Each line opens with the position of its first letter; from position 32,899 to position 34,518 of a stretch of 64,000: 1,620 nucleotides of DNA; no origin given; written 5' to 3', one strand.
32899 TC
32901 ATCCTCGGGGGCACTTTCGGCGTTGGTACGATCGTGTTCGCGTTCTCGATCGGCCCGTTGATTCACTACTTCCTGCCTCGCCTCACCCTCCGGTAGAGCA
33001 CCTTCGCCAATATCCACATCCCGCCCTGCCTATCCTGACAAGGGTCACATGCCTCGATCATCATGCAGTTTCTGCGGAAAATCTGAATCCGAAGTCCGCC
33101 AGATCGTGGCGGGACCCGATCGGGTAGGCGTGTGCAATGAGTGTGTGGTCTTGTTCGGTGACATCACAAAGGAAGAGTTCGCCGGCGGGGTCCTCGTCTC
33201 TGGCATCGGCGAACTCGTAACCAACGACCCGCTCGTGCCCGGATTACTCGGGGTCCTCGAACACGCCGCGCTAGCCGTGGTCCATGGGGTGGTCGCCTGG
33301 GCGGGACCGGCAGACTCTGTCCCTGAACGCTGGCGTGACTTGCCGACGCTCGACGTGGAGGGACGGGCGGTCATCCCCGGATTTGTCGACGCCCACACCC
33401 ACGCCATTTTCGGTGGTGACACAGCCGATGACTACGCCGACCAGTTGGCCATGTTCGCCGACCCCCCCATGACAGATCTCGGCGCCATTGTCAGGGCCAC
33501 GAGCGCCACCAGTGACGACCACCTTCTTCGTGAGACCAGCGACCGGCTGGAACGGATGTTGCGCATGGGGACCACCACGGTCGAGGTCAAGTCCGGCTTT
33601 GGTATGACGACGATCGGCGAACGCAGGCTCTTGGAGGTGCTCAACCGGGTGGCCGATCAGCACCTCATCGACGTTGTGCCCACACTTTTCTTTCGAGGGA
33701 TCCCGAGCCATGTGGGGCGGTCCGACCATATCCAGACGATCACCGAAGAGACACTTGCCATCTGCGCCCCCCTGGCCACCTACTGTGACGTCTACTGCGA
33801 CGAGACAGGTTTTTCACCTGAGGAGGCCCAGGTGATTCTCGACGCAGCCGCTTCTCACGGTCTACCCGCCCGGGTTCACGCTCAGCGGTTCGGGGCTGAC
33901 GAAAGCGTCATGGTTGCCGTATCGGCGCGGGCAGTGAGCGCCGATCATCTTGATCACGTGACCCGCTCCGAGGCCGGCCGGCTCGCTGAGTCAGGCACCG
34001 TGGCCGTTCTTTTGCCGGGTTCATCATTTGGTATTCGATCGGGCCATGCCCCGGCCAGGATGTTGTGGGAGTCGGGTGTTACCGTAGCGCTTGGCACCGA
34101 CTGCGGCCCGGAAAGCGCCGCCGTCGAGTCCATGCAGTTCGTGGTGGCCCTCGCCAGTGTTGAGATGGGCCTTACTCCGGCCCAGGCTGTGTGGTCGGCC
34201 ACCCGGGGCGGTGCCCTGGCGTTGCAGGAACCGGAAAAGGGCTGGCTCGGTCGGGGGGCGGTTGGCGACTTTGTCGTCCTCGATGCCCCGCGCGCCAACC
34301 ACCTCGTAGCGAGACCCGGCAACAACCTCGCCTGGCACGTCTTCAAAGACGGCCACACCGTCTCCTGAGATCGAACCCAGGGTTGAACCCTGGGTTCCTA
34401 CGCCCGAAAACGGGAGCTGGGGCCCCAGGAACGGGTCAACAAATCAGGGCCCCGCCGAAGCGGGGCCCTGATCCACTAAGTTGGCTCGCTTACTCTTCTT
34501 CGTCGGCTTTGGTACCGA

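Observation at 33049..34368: ClpX-type zinc finger fused to an orphan HutI-like amidohydrolase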

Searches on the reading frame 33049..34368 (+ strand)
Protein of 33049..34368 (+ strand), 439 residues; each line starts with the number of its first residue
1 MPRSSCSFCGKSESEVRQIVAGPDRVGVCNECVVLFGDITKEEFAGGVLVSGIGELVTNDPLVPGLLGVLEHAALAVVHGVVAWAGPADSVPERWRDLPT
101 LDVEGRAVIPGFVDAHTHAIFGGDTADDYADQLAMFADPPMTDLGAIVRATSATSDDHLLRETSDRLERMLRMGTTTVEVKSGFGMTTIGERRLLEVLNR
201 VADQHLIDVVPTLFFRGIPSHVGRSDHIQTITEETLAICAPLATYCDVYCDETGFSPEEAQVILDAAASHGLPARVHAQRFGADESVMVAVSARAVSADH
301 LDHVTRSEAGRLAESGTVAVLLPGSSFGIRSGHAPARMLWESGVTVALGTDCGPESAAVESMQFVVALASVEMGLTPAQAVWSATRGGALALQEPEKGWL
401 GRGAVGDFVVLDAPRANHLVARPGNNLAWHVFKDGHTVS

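Call 3: search_protein_families(library=pfam, proteins=[window:33049-34368:+], max_evalue=1)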
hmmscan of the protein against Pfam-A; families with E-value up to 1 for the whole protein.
window:33049-34368:+ (439 aa): 3 families
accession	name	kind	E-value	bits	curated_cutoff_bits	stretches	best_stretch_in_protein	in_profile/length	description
PF07969.17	Amidohydro_3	-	4e-19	69.9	29.7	2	250-438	254-471/472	Amidohydrolase family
PF01979.26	Amidohydro_1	-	4.6e-18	66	25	1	108-436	2-343/345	Amidohydrolase family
PF06689.19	zf-C4_ClpX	-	1.3e-13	51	27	1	5-42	2-39/39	ClpX C4-type zinc finger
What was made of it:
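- Checked: Amidohydro_1 matches residues 108-436 (call 3).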

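Call 4: search_protein_families(library=ncbifam, proteins=[window:33049-34368:+], max_evalue=1)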
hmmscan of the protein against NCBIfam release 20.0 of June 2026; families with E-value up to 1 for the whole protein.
window:33049-34368:+ (439 aa): 45 families (the best 25 are shown)
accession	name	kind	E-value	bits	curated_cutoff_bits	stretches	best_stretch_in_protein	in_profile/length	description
TIGR01224.1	hutI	equivalog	2.3e-84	283.4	298.15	1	71-436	2-376/377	imidazolonepropionase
NF006679.0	PRK09228.1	subfamily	2.4e-19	69.4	351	2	293-419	264-393/433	guanine deaminase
TIGR02967.1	guan_deamin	equivalog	3.4e-16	59.2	375.4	2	292-418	238-367/401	guanine deaminase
NF006549.0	PRK09045.1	equivalog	1.6e-13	50.1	540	2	295-412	254-379/444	TRZ/ATZ family hydrolase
NF006055.0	PRK08203.1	equivalog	9.5e-12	44.2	532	2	300-416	273-395/455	8-oxoguanine deaminase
NF051886.1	XaaProDiPepCaul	equivalog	7.5e-10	38.4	500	2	341-412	305-374/398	Xaa-Pro dipeptidase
NF006681.0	PRK09229.1-2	equivalog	1.8e-08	33.6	362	1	298-418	269-393/451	formimidoylglutamate deiminase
NF005540.0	PRK07203.1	equivalog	5.3e-08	31.9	444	2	299-374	260-334/444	putative aminohydrolase SsnA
NF005557.0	PRK07228.1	equivalog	6.2e-08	31.8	522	1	299-416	254-379/445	5'-deoxyadenosine deaminase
TIGR03314.1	Se_ssnA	subfamily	1.6e-07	30.5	455.5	2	69-119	17-67/441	putative selenium metabolism protein SsnA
NF003745.1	PRK05342.1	equivalog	3.3e-07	29.5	359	1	4-44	6-45/418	ATP-dependent Clp protease ATP-binding subunit ClpX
NF006252.0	PRK08393.1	equivalog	3.7e-07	29.5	617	2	304-419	249-369/424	N-ethylammeline chlorohydrolase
NF004701.0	PRK06038.1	equivalog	4.4e-07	29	609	1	312-420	260-373/432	N-ethylammeline chlorohydrolase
NF006689.0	PRK09237.1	equivalog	1.2e-06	27.4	371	2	99-134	46-81/383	amidohydrolase/deacetylase family metallohydrolase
NF005759.0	PRK07583.1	equivalog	1.5e-06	27.1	403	1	71-118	39-83/438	cytosine deaminase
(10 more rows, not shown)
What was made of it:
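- Checked: TIGR01224 hutI matches residues 71-436 at 283.4 bits, just below its 298.15 cut-off (call 4).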

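Call 6: find_homologous_proteins(query=window:33049-34365:+, max_evalue=0.00001)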
Query window:33049-34365:+ (439 aa): 3016 proteins with E <= 0.00001 among 8000 candidates; the best 120 are listed.
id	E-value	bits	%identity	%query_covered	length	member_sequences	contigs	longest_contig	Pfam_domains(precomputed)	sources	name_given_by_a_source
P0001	2.3e-284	961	98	100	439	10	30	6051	PF07969.18,PF06689.20,PF01979.27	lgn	-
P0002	3.4e-268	908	92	100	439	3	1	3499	PF07969.18,PF06689.20,PF01979.27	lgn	-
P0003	9.0e-240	814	79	100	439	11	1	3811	PF07969.18,PF06689.20,PF01979.27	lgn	-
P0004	1.1e-228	778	77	100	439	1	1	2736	PF07969.18,PF06689.20,PF01979.27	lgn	-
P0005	4.6e-227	772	77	100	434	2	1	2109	PF07969.18,PF06689.20,PF01979.27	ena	-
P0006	1.1e-218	745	74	100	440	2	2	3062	PF07969.18,PF06689.20,PF01979.27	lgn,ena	-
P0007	3.2e-218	743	76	96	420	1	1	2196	PF07969.18,PF01979.27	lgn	-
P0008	7.0e-215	732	73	100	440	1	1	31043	PF07969.18,PF06689.20,PF01979.27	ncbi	-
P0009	3.8e-202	690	69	100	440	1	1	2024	PF07969.18,PF06689.20,PF01979.27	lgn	-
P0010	1.5e-199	681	68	100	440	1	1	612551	PF07969.18,PF06689.20,PF01979.27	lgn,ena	-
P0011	1.8e-154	533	57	100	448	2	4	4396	PF07969.18,PF06689.20,PF01979.27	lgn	-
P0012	4.5e-145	502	57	90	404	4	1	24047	PF07969.18,PF01979.27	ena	-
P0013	2.3e-133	463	53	100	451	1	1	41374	PF07969.18,PF06689.20,PF01979.27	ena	-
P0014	4.2e-129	449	51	100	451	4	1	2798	PF07969.18,PF06689.20,PF01979.27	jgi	-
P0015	2.8e-128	447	50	100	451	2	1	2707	PF07969.18,PF06689.20,PF01979.27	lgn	-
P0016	3.5e-128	446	51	100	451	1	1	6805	PF07969.18,PF06689.20,PF01979.27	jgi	jgi:imidazolonepropionase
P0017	1.1e-125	438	50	100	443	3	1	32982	PF07969.18,PF06689.20,PF01979.27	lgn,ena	-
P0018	2.1e-124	434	51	99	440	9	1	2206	PF07969.18,PF06689.20,PF01979.27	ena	-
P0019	3.9e-124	433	50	100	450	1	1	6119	PF07969.18,PF06689.20,PF01979.27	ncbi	-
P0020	3.0e-120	420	49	100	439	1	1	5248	PF07969.18,PF06689.20,PF01979.27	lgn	-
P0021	3.0e-120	420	49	99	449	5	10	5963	PF07969.18,PF22039.2,PF06689.20,PF01979.27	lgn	-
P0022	4.2e-119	416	48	100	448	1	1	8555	PF07969.18,PF22039.2,PF06689.20,PF01979.27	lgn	-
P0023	5.7e-118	413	53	89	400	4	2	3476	PF07969.18,PF01979.27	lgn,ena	-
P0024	5.8e-118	413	48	99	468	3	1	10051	PF07969.18,PF06689.20,PF01979.27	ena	-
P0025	1.4e-117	411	49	99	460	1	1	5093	PF07969.18,PF06689.20,PF01979.27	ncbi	ncbi:MAG: imidazolonepropionase, partial [Acidimicrobiia bacterium]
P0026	4.3e-116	407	50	87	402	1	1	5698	PF07969.18,PF01979.27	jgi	-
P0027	4.9e-116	406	52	90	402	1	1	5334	PF07969.18,PF01979.27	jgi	-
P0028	1.5e-115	405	47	99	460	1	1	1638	PF07969.18,PF22039.2,PF06689.20,PF01979.27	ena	-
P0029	2.0e-115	404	46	99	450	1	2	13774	PF07969.18,PF06689.20,PF01979.27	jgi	jgi:imidazolonepropionase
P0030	2.6e-115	404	48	99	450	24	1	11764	PF07969.18,PF06689.20,PF01979.27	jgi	jgi:imidazolonepropionase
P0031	3.0e-115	404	52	89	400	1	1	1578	PF07969.18,PF01979.27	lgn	-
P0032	3.6e-115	403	52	89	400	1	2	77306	PF07969.18,PF01979.27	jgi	jgi:imidazolonepropionase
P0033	1.1e-114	402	51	89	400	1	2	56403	PF07969.18,PF01979.27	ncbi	-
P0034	1.1e-114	402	46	100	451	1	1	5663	PF07969.18,PF06689.20,PF01979.27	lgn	-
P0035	1.7e-114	401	51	87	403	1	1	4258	PF07969.18,PF01979.27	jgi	jgi:imidazolonepropionase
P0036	1.7e-114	401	52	89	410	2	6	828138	PF07969.18,PF01979.27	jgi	jgi:imidazolonepropionase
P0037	2.0e-114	401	51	90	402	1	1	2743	PF07969.18,PF01979.27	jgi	jgi:imidazolonepropionase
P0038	2.6e-114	401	51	90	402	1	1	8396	PF07969.18,PF01979.27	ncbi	-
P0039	3.2e-114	400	48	99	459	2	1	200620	PF07969.18,PF06689.20,PF01979.27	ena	-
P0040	3.6e-114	400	47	99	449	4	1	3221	PF07969.18,PF22039.2,PF06689.20,PF01979.27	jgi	jgi:imidazolonepropionase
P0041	4.1e-114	400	48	99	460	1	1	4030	PF07969.18,PF06689.20,PF01979.27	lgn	-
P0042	4.6e-114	400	46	99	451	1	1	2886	PF07969.18,PF22039.2,PF06689.20,PF01979.27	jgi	jgi:imidazolonepropionase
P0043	5.8e-114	400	48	99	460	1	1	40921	PF07969.18,PF06689.20,PF01979.27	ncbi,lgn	-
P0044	1.6e-113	398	51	87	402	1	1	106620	PF07969.18,PF01979.27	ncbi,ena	-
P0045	1.9e-113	398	46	100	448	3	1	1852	PF07969.18,PF06689.20,PF01979.27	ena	-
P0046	3.3e-113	397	50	89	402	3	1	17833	PF07969.18,PF22039.2,PF01979.27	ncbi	-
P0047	5.1e-113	396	47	99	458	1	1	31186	PF07969.18,PF22039.2,PF06689.20,PF01979.27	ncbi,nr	ncbi:MAG TPA: imidazolonepropionase [Acidimicrobiia bacterium]|nr:imidazolonepropionase [Acidimicrob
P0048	5.8e-113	396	50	89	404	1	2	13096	PF07969.18,PF01979.27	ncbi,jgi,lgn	-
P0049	6.0e-113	396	50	87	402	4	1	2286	PF07969.18,PF01979.27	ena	-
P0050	7.0e-113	396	48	99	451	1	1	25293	PF07969.18,PF06689.20,PF01979.27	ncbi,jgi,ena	-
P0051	7.1e-113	396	47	99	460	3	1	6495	PF07969.18,PF06689.20,PF01979.27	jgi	jgi:imidazolonepropionase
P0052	7.5e-113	396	52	89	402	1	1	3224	PF07969.18,PF01979.27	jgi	-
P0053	8.7e-113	396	46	98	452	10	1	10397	PF07969.18,PF22039.2,PF06689.20,PF01979.27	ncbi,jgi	jgi:imidazolonepropionase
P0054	9.6e-113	395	47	99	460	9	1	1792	PF07969.18,PF06689.20,PF01979.27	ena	-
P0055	9.9e-113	395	48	99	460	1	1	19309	PF07969.18,PF06689.20,PF01979.27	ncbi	ncbi:MAG: imidazolonepropionase [Actinomycetota bacterium]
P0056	1.3e-112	395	47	100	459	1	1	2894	PF07969.18,PF06689.20,PF01979.27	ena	-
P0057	1.8e-112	395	50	87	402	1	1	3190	PF07969.18,PF01979.27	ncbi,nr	ncbi:MAG: imidazolonepropionase [Acidimicrobiia bacterium]|nr:imidazolonepropionase [Acidimicrobiia 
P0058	2.1e-112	394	52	89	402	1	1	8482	PF07969.18,PF22039.2,PF01979.27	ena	-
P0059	2.2e-112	394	50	89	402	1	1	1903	PF07969.18,PF01979.27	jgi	-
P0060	2.3e-112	394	52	89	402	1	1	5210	PF07969.18,PF22039.2,PF01979.27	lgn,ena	-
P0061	2.9e-112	394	46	99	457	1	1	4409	PF07969.18,PF06689.20,PF01979.27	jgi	jgi:imidazolonepropionase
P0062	5.6e-112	393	49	87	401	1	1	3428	PF07969.18,PF01979.27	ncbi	-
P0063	8.1e-112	392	49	90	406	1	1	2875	PF07969.18,PF01979.27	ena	-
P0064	1.0e-111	392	52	89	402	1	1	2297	PF07969.18,PF01979.27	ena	-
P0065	1.1e-111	392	48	89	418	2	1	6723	PF07969.18,PF01979.27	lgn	-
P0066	2.1e-111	391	46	100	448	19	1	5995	PF07969.18,PF06689.20,PF01979.27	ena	-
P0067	2.1e-111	391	47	99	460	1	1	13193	PF07969.18,PF22039.2,PF06689.20,PF01979.27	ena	-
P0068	3.5e-111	390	47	99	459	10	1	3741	PF07969.18,PF06689.20,PF01979.27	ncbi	ncbi:MAG: imidazolonepropionase [Acidimicrobiia bacterium]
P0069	3.7e-111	390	51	90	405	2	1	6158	PF07969.18,PF01979.27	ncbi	-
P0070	3.8e-111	390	47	100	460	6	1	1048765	PF07969.18,PF06689.20,PF01979.27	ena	-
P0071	4.2e-111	390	49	90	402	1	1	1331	PF07969.18,PF01979.27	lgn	-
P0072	4.2e-111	390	47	99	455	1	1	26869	PF07969.18,PF06689.20,PF01979.27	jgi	jgi:imidazolonepropionase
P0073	4.3e-111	390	51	89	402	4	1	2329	PF07969.18,PF22039.2,PF01979.27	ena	-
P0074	4.8e-111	390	45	100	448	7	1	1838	PF07969.18,PF06689.20,PF01979.27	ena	-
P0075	6.8e-111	389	50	90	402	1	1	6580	PF07969.18,PF01979.27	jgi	jgi:imidazolonepropionase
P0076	9.6e-111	389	50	89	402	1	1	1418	PF07969.18,PF22039.2,PF01979.27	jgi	-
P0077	1.0e-110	389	47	99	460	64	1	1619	PF07969.18,PF06689.20,PF01979.27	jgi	jgi:imidazolonepropionase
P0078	1.3e-110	389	50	89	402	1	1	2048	PF07969.18,PF01979.27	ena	-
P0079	1.4e-110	388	49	87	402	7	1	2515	PF07969.18,PF01979.27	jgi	jgi:imidazolonepropionase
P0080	2.0e-110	388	51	89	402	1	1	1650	PF07969.18,PF22039.2,PF01979.27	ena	-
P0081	2.0e-110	388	50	89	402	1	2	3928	PF07969.18,PF22039.2,PF01979.27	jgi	jgi:imidazolonepropionase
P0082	2.1e-110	388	49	89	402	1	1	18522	PF07969.18,PF01979.27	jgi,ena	-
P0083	2.2e-110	388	46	99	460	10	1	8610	PF07969.18,PF06689.20,PF01979.27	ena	-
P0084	2.6e-110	387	49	89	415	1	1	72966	PF07969.18,PF01979.27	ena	-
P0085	2.7e-110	387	45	100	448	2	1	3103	PF07969.18,PF06689.20,PF01979.27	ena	-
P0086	2.9e-110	387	51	87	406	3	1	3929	PF07969.18,PF01979.27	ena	-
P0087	3.1e-110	387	50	89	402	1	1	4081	PF07969.18,PF01979.27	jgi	-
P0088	3.7e-110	387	49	90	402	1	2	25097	PF07969.18,PF01979.27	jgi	-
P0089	3.7e-110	387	49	89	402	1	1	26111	PF07969.18,PF01979.27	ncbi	-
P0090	4.8e-110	387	49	88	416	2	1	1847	PF07969.18,PF01979.27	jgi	jgi:imidazolonepropionase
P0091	4.8e-110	387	48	89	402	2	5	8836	PF07969.18,PF01979.27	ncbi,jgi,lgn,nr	ncbi:MAG: imidazolonepropionase [Actinobacteria bacterium]|nr:imidazolonepropionase [Actinomycetota 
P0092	5.3e-110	386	49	89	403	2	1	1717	PF07969.18,PF01979.27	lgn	-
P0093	7.5e-110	386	48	89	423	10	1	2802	PF07969.18,PF01979.27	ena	-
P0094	9.4e-110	386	47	89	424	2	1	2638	PF07969.18,PF01979.27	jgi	jgi:imidazolonepropionase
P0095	9.5e-110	386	49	89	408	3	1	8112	PF07969.18,PF01979.27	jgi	jgi:imidazolonepropionase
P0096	1.0e-109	386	51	89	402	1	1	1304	PF07969.18,PF22039.2,PF01979.27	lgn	-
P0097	1.2e-109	385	49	89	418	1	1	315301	PF07969.18,PF01979.27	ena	-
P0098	1.4e-109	385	46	100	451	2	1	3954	PF07969.18,PF22039.2,PF06689.20,PF01979.27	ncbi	-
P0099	1.4e-109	385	50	90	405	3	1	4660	PF07969.18,PF01979.27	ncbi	-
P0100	1.6e-109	385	50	90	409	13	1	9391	PF07969.18,PF01979.27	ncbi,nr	ncbi:MAG: imidazolonepropionase [Actinobacteria bacterium]|nr:imidazolonepropionase [Actinomycetota 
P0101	2.0e-109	385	46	100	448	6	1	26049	PF07969.18,PF06689.20,PF01979.27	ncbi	ncbi:MAG TPA: imidazolonepropionase [Acidimicrobiia bacterium]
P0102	2.1e-109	384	51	87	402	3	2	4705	PF07969.18,PF01979.27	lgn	-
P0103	2.2e-109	384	50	90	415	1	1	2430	PF07969.18,PF01979.27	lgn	-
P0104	2.9e-109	384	51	89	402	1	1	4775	PF07969.18,PF22039.2,PF01979.27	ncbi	-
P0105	3.6e-109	384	47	99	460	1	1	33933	PF07969.18,PF06689.20,PF01979.27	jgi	jgi:imidazolonepropionase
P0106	3.7e-109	384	49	89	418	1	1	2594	PF07969.18,PF01979.27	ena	-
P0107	4.3e-109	383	44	100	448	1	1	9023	PF07969.18,PF06689.20,PF01979.27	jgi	jgi:imidazolonepropionase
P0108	4.7e-109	383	46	99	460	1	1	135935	PF07969.18,PF06689.20,PF01979.27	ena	-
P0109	5.2e-109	383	50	89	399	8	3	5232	PF07969.18,PF01979.27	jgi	jgi:imidazolonepropionase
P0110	5.8e-109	383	46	98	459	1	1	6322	PF07969.18,PF06689.20,PF01979.27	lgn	-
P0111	5.8e-109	383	50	89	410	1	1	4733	PF07969.18,PF01979.27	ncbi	-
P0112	7.1e-109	383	48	88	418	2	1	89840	PF07969.18,PF01979.27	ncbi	-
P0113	9.5e-109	382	49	89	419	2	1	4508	PF07969.18,PF01979.27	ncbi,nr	ncbi:MAG: imidazolonepropionase, partial [Acidimicrobiia bacterium]|nr:imidazolonepropionase [Acidim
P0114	9.6e-109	382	50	87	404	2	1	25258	PF07969.18,PF22039.2,PF01979.27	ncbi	ncbi:MAG: imidazolonepropionase [Acidimicrobiia bacterium]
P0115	9.7e-109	382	49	89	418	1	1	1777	PF07969.18,PF01979.27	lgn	-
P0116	1.1e-108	382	49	89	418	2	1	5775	PF07969.18,PF01979.27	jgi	jgi:imidazolonepropionase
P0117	1.1e-108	382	49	89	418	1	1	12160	PF07969.18,PF01979.27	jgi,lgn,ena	-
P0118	1.3e-108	382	49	89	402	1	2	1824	PF07969.18,PF01979.27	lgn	-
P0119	1.3e-108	382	50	89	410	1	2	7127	PF07969.18,PF01979.27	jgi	jgi:imidazolonepropionase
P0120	1.5e-108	382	47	98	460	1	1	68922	PF07969.18,PF06689.20,PF01979.27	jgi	jgi:imidazolonepropionase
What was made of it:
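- Public pipelines name relatives 'imidazolonepropionase' (call 6).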

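Call 8: find_encoding_contigs(protein=window:33049-34365:+, flank=10000, max_places=4)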
Protein window:33049-34365:+ (439 aa): no gene with exactly this product is on record in the collection.
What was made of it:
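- Tried and rejected: The exact-sequence look-up of the window protein found nothing on record (call 8).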

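Call 9: find_encoding_contigs(protein=P0010, flank=10000, max_places=2)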
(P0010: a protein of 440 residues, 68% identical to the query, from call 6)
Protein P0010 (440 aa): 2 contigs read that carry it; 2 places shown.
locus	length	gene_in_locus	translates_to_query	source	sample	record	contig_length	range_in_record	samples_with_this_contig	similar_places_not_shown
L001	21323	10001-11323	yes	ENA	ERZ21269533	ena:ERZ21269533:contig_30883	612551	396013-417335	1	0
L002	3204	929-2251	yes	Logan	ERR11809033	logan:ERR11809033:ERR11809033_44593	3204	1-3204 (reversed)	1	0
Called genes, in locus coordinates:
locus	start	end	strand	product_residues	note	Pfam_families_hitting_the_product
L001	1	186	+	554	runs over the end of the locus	PF05524:PEP-utilisers_N, PF00391:PEP-utilizers, PF02896:PEP-utilizers_C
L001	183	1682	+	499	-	PF02302:PTS_IIB (faint), PF00874:PRD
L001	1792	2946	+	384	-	PF02378:PTS_EIIC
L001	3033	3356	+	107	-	PF02302:PTS_IIB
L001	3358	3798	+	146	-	PF00359:PTS_EIIA_2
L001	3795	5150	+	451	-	PF01232:Mannitol_dh, PF08125:Mannitol_dh_C, PF00381:PTS-HPr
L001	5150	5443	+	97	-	-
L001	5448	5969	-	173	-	-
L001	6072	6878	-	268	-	PF14492:EFG_III, PF03764:EFG_IV, PF00679:EFG_C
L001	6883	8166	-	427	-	PF00009:GTP_EFTU, PF22042:EF-G_D2, PF03144:GTP_EFTU_D2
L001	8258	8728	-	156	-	PF00177:Ribosomal_S7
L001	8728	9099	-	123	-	PF00164:Ribosom_S12_S23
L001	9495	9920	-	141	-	-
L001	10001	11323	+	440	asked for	PF06689:zf-C4_ClpX, PF01979:Amidohydro_1, PF07969:Amidohydro_3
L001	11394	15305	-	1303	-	PF04997:RNA_pol_Rpb1_1, PF00623:RNA_pol_Rpb1_2, PF04983:RNA_pol_Rpb1_3, PF05000:RNA_pol_Rpb1_4, PF04998:RNA_pol_Rpb1_5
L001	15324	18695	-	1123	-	PF04563:RNA_pol_Rpb2_1, PF04561:RNA_pol_Rpb2_2, PF04565:RNA_pol_Rpb2_3, PF10385:RNA_pol_Rpb2_45, PF00562:RNA_pol_Rpb2_6, PF04560:RNA_pol_Rpb2_7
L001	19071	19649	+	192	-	PF02632:BioY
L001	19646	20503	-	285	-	PF13476:AAA_23 (weak), PF00005:ABC_tran, PF13304:AAA_21 (faint), PF12399:BCA_ABC_TP_C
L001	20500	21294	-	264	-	PF00005:ABC_tran, PF13304:AAA_21 (faint)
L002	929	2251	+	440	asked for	PF06689:zf-C4_ClpX, PF01979:Amidohydro_1, PF07969:Amidohydro_3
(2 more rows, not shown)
